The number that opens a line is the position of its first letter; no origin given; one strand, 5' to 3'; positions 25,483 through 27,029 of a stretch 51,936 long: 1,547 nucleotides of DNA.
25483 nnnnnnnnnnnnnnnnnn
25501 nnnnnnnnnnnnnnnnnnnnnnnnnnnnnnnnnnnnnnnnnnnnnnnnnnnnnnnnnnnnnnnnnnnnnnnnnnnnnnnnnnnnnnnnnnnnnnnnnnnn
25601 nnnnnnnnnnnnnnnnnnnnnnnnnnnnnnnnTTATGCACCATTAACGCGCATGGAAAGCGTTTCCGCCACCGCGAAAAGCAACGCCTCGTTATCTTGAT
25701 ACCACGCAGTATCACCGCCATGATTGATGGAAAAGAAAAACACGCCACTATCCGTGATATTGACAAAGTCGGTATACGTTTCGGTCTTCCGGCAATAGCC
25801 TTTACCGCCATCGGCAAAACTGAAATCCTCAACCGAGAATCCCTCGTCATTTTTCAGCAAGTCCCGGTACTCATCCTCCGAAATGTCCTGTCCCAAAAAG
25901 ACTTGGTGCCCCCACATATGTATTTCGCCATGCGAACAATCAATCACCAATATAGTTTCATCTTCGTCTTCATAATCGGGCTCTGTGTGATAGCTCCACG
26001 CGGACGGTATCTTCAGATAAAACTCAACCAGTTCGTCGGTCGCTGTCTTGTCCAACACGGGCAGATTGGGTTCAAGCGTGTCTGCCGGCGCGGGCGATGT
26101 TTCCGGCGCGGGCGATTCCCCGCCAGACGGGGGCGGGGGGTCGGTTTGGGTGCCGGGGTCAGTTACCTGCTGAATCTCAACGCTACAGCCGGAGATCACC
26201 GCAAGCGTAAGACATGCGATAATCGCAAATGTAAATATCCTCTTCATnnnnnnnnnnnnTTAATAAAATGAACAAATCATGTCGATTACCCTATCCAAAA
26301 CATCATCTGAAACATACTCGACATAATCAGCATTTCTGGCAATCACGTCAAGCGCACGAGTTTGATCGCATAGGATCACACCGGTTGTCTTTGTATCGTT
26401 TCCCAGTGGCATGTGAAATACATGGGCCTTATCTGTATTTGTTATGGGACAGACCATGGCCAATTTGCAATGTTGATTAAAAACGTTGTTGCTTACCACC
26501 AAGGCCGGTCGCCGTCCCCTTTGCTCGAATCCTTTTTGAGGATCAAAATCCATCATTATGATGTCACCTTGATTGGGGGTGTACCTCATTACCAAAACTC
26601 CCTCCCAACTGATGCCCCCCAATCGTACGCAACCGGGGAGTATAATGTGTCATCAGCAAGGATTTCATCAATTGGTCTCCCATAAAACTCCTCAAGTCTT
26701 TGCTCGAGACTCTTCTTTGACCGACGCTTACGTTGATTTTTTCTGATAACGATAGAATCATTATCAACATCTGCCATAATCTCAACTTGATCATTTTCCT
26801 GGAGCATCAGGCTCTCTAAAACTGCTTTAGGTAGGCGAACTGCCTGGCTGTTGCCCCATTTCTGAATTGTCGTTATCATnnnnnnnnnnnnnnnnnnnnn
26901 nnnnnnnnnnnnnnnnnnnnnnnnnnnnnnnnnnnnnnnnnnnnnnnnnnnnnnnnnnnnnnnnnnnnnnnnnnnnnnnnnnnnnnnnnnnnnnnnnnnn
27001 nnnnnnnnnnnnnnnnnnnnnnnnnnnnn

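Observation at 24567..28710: AT-rich ~4.1 kb accessory island with two RNase toxins, a KilA-N protein and three orphan ORFs, but no integrase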

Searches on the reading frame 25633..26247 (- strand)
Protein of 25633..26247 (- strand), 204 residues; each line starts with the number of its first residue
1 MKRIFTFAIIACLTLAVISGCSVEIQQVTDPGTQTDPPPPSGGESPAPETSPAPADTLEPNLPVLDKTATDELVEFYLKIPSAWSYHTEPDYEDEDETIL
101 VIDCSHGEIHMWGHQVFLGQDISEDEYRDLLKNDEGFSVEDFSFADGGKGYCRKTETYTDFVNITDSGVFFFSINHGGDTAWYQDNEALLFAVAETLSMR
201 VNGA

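Call 3: search_protein_families(library=pfam, proteins=[window:25633-26247:-], max_evalue=0.01)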
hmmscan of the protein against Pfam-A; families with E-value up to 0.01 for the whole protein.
window:25633-26247:- (204 aa): 0 families

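Call 4: search_protein_families(library=padloc, proteins=[window:25633-26247:-], max_evalue=0.01)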
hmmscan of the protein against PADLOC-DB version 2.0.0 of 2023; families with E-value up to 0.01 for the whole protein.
window:25633-26247:- (204 aa): 0 families

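Call 5: search_protein_families(library=ncbifam, proteins=[window:25633-26247:-], max_evalue=0.01)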
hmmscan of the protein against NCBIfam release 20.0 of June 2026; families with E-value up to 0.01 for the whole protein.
window:25633-26247:- (204 aa): 0 families

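Call 6: search_protein_families(library=phrogs, proteins=[window:25633-26247:-], max_evalue=0.01)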
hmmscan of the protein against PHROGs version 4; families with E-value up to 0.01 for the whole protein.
window:25633-26247:- (204 aa): 0 families

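Call 11: find_encoding_contigs(protein=window:25633-26247:-, flank=10000, max_places=10)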
Protein window:25633-26247:- (204 aa): 2 contigs read that carry it; 2 places shown.
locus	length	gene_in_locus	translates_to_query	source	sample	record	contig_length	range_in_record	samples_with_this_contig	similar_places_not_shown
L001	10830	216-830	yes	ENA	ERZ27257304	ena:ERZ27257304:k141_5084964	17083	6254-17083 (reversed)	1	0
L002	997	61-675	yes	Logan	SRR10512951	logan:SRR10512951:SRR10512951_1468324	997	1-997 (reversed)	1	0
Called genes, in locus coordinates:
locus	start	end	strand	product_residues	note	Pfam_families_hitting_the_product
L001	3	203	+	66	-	?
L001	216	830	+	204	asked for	-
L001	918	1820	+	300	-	PF04383:KilA-N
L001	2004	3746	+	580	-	PF07501:G5, PF01551:Peptidase_M23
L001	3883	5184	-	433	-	PF00278:Orn_DAP_Arg_deC, PF02784:Orn_Arg_deC_N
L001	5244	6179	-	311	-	-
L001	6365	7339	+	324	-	PF01207:Dus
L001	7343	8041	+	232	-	PF07638:Sigma70_ECF, PF04542:Sigma70_r2, PF08281:Sigma70_r4_2, PF04545:Sigma70_r4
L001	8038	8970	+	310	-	-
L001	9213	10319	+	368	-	PF02729:OTCace_N, PF00185:OTCace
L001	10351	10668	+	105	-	PF03179:V-ATPase_G (weak)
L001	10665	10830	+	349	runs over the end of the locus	PF01992:vATP-synt_AC39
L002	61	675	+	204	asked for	-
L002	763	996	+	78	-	?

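Call 17: find_homologous_proteins(query=window:25633-26247:-, max_evalue=0.001)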
Query window:25633-26247:- (204 aa): 1 proteins with E <= 0.001 among 138 candidates.
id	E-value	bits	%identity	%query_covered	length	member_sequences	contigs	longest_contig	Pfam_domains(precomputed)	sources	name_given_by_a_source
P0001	1.2e-136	471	100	100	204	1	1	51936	-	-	-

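Call 26: search_protein_representatives(protein=window:25633-26247:-)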
Query: 204 residues. Proteins with E-value up to 0.001 (for the whole library): 29; up to 1e-10: 10; up to 1e-30: 5. The best 29 are listed.
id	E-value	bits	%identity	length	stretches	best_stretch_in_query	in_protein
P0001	3.7e-137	471.3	100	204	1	1-204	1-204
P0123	8.4e-55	202.3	50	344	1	7-199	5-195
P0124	1.8e-42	162.0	51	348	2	61-200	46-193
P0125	1.6e-35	139.3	41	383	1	2-198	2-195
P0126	2.2e-33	132.3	40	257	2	38-201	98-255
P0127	1.1e-19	87.6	39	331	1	33-199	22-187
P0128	1.9e-19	86.8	44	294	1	46-199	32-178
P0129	6.6e-18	81.7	40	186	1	59-198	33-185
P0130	8.2e-16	74.9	38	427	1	1-199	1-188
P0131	6.3e-13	65.5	35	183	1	42-199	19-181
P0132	4.2e-08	49.7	30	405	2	67-198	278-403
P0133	1.3e-07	48.2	28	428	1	9-199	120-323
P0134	1.2e-06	44.9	28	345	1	5-203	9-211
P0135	1.3e-06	44.9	32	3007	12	79-107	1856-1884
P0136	2.7e-06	43.8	38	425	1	77-199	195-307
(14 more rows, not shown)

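Call 27: search_protein_families(library=pfam, proteins=[P0123, P0124, P0125, P0126, P0127, P0128, P0130, P0132, P0133, P0134], max_evalue=0.01)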
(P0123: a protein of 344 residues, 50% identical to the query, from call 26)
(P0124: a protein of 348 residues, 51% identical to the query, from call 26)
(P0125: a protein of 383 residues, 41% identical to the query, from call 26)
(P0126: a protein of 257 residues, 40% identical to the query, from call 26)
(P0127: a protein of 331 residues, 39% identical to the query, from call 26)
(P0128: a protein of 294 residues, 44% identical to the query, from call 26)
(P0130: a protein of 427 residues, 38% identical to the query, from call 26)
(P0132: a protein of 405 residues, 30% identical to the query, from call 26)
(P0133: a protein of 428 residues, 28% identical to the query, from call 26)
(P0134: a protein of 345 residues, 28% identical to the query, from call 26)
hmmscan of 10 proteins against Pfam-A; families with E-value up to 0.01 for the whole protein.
P0123 (344 aa): 0 families

P0124 (348 aa): 0 families

P0125 (383 aa): 0 families

P0126 (257 aa): 1 family
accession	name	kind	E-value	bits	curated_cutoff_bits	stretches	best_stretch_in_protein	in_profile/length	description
PF12254.13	DNA_pol_alpha_N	-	0.0091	16.5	26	0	181-206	33-58/66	DNA polymerase alpha subunit p180 N terminal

P0127 (331 aa): 0 families

P0128 (294 aa): 0 families

P0130 (427 aa): 0 families

P0132 (405 aa): 0 families

P0133 (428 aa): 1 family
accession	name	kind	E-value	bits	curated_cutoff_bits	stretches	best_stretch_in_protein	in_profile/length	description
PF14237.11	GYF_2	-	1e-07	32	25.8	1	9-52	2-45/50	GYF domain 2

P0134 (345 aa): 1 family
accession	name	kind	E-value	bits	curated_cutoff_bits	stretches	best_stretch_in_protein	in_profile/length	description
PF02333.21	Phytase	-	0.0056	16.2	21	0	122-168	154-197/375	Phytase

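Call 29: find_encoding_contigs(protein=P0123, flank=6000, max_places=4)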
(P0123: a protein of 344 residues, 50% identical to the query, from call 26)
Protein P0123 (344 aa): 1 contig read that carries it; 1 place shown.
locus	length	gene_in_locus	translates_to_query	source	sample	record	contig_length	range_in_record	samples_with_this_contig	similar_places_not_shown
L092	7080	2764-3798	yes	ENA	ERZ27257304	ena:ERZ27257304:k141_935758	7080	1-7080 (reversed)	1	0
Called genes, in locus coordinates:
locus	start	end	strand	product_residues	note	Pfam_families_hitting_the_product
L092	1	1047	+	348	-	?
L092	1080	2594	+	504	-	-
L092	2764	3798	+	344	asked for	-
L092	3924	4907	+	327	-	PF13280:WYL, PF25583:WCX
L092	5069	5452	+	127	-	PF13560:HTH_31, PF01381:HTH_3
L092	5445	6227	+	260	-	PF06114:Peptidase_M78 (weak)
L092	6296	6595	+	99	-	-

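Call 42: predict_structure(alignment_id=A1)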
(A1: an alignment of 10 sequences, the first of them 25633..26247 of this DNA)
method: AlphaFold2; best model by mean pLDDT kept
length: 204 residues; sequences in the alignment: 10
mean_pLDDT: 80.2   pTM: 0.68
mean pLDDT of the five models: 80.2, 79.2, 79.0, 78.1, 71.6
residues with pLDDT >= 90: 108; 70-90: 34; 50-70: 28; < 50: 34
segments of 3 or more residues with pLDDT < 50: 1-3, 11-13, 15-17, 19-30, 32-36, 41-43
pLDDT, mean of each block of 10 residues (from residue 1): 50 48 44 53 50 54 95 96 98 91 96 90 86 90 94 97 90 97 97 97 58
secondary structure, 60 per line:
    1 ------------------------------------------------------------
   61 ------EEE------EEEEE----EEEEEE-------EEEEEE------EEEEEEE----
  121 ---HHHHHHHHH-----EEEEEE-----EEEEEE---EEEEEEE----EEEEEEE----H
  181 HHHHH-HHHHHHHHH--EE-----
elements in order: E67-69 E76-80 E85-90 E98-103 E110-116 H124-132 E138-143 E149-154 E158-164 E169-175 H180-185 H187-195

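Call 46: fold_search(model_id=the predicted structure, library=pdb)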
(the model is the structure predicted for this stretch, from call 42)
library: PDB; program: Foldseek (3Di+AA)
matches with E <= 10: 1251; with E <= 0.001: 1
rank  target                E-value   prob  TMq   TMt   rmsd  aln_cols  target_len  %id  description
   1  9gnw_P                1.6e-04  1.00  0.43  0.46   5.8       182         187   12  Universal PSII assembly intermediate (released 2025-09-17)
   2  9i4t_P                1.6e-03  1.00  0.34  0.39   7.9       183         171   10  Photosystem II from Arabidopsis thaliana (released 2026-03-25)
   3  6kac_P                1.9e-03  0.99  0.32  0.34   8.2       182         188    9  Cryo-EM structure of the C2S2-type PSII-LHCII supercomplex from Chlamydomonas reihardtii (released 2019-10-23)
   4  3jcu_P                2.6e-03  1.00  0.41  0.47   5.5       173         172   13  Cryo-EM structure of spinach PSII-LHCII supercomplex at 3.2 Angstrom resolution (released 2016-05-25)
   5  4pws                  7.1e-03  0.99  0.36  0.40  10.2       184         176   10  Crystal structure of secreted proline rich antigen MTC28 (Rv0040c) at 2.15 A with bound chloride from Mycobacterium tube (released 2015-03-25)
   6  7nsf                  1.1e-02  0.30  0.13  0.15  17.0       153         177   10  Triphosphate tunnel metalloenzyme from Sulfolobus acidocaldarius in complex with triphosphate and magnesium (released 2021-06-02)
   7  6xrf_G                2.0e-02  0.97  0.35  0.47  11.6       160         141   14  EagT6 Tse6 NT complex (released 2020-12-30)
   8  9mvg_E                2.2e-02  0.98  0.29  0.41   7.3       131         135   14  Structure of SciW variant L66A bound to the Rhs1 transmembrane domain (released 2026-01-28)
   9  6xrf_H                2.2e-02  0.95  0.33  0.44  11.3       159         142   13  EagT6 Tse6 NT complex (released 2020-12-30)
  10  7nsa                  2.2e-02  0.23  0.12  0.14  17.5       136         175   12  Triphosphate tunnel metalloenzyme from Sulfolobus acidocaldarius in complex with pyrophosphate and calcium (released 2021-06-02)
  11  2fjt_A                2.3e-02  0.20  0.14  0.15  16.7       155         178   12  Adenylyl cyclase class iv from Yersinia pestis (released 2006-11-14)
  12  2f7l_A                2.7e-02  0.99  0.26  0.13   8.2        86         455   14  Crystal structure of Sulfolobus tokodaii phosphomannomutase/phosphoglucomutase (released 2006-12-05)
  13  7ns9                  2.8e-02  0.28  0.13  0.15  17.4       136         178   11  Triphosphate tunnel metalloenzyme from Sulfolobus acidocaldarius in complex with triphosphate and calcium (released 2021-06-02)
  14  2fjt_B                3.0e-02  0.16  0.14  0.16  16.4       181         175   12  Adenylyl cyclase class iv from Yersinia pestis (released 2006-11-14)
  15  2dc4_A                3.4e-02  0.23  0.13  0.16  17.4       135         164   12  Structure of PH1012 protein from Pyrococcus Horikoshii OT3 (released 2006-06-28)
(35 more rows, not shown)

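Call 90: find_related_loci(query=A1, collection=viral_contigs, flank=5000)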
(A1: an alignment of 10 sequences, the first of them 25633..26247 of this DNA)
Query A1 (204 aa) in viral_contigs; peptide patterns used: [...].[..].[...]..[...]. (x = any residue, [..] = any of these).
20 stretches matched a pattern, but none encodes a relative of the query by tblastn (E <= 1e-3).

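Call 109: search_protein_families(library=pfam, proteins=[L092:22-1047:+, L092:1047-2594:+], max_evalue=0.001)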
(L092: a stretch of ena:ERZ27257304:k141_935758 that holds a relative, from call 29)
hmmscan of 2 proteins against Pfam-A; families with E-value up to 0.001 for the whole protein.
L092:22-1047:+ (341 aa): 0 families

L092:1047-2594:+ (515 aa): 0 families

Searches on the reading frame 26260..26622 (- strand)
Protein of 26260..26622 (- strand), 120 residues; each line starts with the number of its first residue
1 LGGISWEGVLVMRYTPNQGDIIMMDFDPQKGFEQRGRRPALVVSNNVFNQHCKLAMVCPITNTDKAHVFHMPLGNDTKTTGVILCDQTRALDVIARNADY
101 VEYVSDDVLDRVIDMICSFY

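Call 3: search_protein_families(library=pfam, proteins=[window:26260-26622:-], max_evalue=0.01)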
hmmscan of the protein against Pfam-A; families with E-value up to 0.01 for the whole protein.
window:26260-26622:- (120 aa): 1 family
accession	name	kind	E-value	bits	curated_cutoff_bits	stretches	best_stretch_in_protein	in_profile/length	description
PF02452.23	PemK_toxin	-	6.2e-27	94.4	23.1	1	18-117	2-106/109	PemK-like, MazF-like toxin of type II toxin-antitoxin system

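Call 4: search_protein_families(library=padloc, proteins=[window:26260-26622:-], max_evalue=0.01)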
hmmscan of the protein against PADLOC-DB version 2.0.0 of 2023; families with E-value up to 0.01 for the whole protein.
window:26260-26622:- (120 aa): 0 families

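Call 5: search_protein_families(library=ncbifam, proteins=[window:26260-26622:-], max_evalue=0.01)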
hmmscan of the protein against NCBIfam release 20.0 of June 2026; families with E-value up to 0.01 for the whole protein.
window:26260-26622:- (120 aa): 3 families
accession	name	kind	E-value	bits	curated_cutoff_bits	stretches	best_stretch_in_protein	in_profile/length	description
NF007386.0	PRK09907.1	equivalog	8.2e-25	87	120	1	10-112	1-102/111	endoribonuclease MazF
NF007320.0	PRK09812.1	equivalog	7.3e-19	67.9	129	1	12-113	3-108/116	type II toxin-antitoxin system ChpB family toxin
NF052489.1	TAtMazFAgrob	equivalog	5.5e-12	45.5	150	1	12-118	2-113/118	type II toxin-antitoxin system toxin MazF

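Call 6: search_protein_families(library=phrogs, proteins=[window:26260-26622:-], max_evalue=0.01)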
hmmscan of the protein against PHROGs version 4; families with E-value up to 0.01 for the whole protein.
window:26260-26622:- (120 aa): 2 families
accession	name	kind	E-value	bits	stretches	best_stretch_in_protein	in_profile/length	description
phrog_1936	-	moron, auxiliary metabolic gene and host takeover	1.4e-30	107.6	1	9-118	2-117/188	MazF-like growth inhibitor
phrog_15698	-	unknown function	0.00036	21.4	1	12-72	3-63/126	-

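Call 63: find_encoding_contigs(protein=window:26260-26589:-, flank=6000, max_places=10)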
Protein window:26260-26589:- (109 aa): no gene with exactly this product is on record in the collection.

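Call 93: find_related_loci(query=window:26260-26589:-, collection=viral_contigs, flank=4000)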
Query window:26260-26589:- (109 aa) in viral_contigs; peptide patterns used: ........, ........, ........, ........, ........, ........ (x = any residue, [..] = any of these).
4 stretches matched a pattern, but none encodes a relative of the query by tblastn (E <= 1e-3).

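Call 94: search_dna_similar(query=window:26260-26589:-, collection=plasmids, mode=protein, max_rows=10)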
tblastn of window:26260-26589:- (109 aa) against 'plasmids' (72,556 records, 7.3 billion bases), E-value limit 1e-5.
The search stops at 5000 records and this limit was reached: more records match than are counted here, and every count below describes the 5000 best-scoring records only.
Records with a match: at least 5000; places in all: 5128; records where one place covers at least 80% of the query: 4890.
Best place of each record, by identity: <60% 5000.
By first word of the organism name: Escherichia 2015; Klebsiella 1463; Enterococcus 418; Salmonella 241; Enterobacter 125; Shigella 108; Lactiplantibacillus 71; Listeria 65; Citrobacter 64; Xanthomonas 48; and 87 more.
By predicted mobility (MOB-suite, as given by PLSDB): conjugative 3445; mobilizable 834; non-mobilizable 721.
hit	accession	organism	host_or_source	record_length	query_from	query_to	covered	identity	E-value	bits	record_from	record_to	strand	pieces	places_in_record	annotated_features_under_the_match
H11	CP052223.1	Klebsiella pneumoniae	Homo sapiens,blood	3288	3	105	94%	52.4%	4e-29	115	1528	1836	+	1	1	mazF: endoribonuclease MazF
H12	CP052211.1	Klebsiella pneumoniae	Homo sapiens,blood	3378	3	105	94%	52.4%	4e-29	115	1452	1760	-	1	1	mazF: endoribonuclease MazF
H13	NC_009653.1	Klebsiella pneumoniae subsp. pneumoniae MGH 78578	-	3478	3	105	94%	52.4%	4e-29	115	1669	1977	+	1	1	mazF: endoribonuclease MazF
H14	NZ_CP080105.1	Klebsiella quasipneumoniae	raw sewage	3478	3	105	94%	52.4%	4e-29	115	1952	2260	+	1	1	mazF: endoribonuclease MazF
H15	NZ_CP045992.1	Klebsiella pneumoniae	Homo sapiens,Culture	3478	3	105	94%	52.4%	4e-29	115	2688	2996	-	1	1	mazF: endoribonuclease MazF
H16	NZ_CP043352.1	Klebsiella pneumoniae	Homo sapiens,Culture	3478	3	105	94%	52.4%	4e-29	115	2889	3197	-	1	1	mazF: endoribonuclease MazF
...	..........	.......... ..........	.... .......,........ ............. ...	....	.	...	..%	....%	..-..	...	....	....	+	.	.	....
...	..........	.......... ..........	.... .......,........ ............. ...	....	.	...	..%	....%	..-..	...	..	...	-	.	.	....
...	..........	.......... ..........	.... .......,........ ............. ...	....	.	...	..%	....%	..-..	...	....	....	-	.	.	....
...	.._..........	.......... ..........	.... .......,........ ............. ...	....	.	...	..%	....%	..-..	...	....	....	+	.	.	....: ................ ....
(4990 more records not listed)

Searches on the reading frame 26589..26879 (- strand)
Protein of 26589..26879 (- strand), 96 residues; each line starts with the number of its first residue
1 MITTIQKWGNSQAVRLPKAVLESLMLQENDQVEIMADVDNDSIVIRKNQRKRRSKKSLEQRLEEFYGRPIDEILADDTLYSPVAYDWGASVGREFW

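Call 3: search_protein_families(library=pfam, proteins=[window:26589-26879:-], max_evalue=0.01)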
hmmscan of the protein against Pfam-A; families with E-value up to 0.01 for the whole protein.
window:26589-26879:- (96 aa): 1 family
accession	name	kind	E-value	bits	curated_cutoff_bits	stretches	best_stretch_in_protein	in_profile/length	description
PF04014.23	MazE_antitoxin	-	1.1e-13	51.3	24.7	1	5-51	1-46/48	Antidote-toxin recognition MazE, bacterial antitoxin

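Call 4: search_protein_families(library=padloc, proteins=[window:26589-26879:-], max_evalue=0.01)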
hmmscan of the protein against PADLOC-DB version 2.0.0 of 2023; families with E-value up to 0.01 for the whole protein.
window:26589-26879:- (96 aa): 1 family
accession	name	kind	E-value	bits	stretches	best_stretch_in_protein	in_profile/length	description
PDLC00289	PtuA1|PtuA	-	0.0082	13.2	1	33-76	290-333/404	AAA ATPase domain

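Call 5: search_protein_families(library=ncbifam, proteins=[window:26589-26879:-], max_evalue=0.01)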
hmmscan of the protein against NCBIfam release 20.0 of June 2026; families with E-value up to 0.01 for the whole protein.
window:26589-26879:- (96 aa): 6 families
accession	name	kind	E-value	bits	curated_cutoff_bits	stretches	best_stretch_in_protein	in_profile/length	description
TIGR02609.1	doc_partner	hypoth_equivalog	1.3e-07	31.9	55.9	1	4-61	2-57/74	putative addiction module antidote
NF007312.0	PRK09798.1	equivalog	1.4e-05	25.4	113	1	3-43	4-43/82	type II toxin-antitoxin system antitoxin MazE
NF008463.0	PRK11347.1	equivalog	1.6e-05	25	101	1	1-51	1-49/83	antitoxin ChpS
NF040493.1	TA_anti_VapB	subfamily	0.00042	20.4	60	1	4-49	2-42/73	type II toxin-antitoxin system VapB family antitoxin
TIGR01439.1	lp_hng_hel_AbrB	domain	0.001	18.8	28.3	1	14-47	10-42/44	transcriptional regulator, AbrB family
NF047862.1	VapBLeptosp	equivalog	0.0032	17.4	100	1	7-21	8-22/76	type II toxin-antitoxin system antitoxin VapB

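Call 6: search_protein_families(library=phrogs, proteins=[window:26589-26879:-], max_evalue=0.01)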
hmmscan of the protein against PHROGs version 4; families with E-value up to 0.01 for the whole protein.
window:26589-26879:- (96 aa): 3 families
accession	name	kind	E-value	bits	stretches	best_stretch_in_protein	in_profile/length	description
phrog_4324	-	unknown function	2.8e-16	60.5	1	3-96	4-89/89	-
phrog_4921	-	unknown function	0.0086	17.1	1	9-48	25-62/116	-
phrog_4681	-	moron, auxiliary metabolic gene and host takeover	0.0086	17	1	14-51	16-51/87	antitoxin from a toxin-antitoxin system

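Call 92: find_encoding_contigs(protein=window:26589-26879:-, flank=6000, max_places=10)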
Protein window:26589-26879:- (96 aa): no gene with exactly this product is on record in the collection.
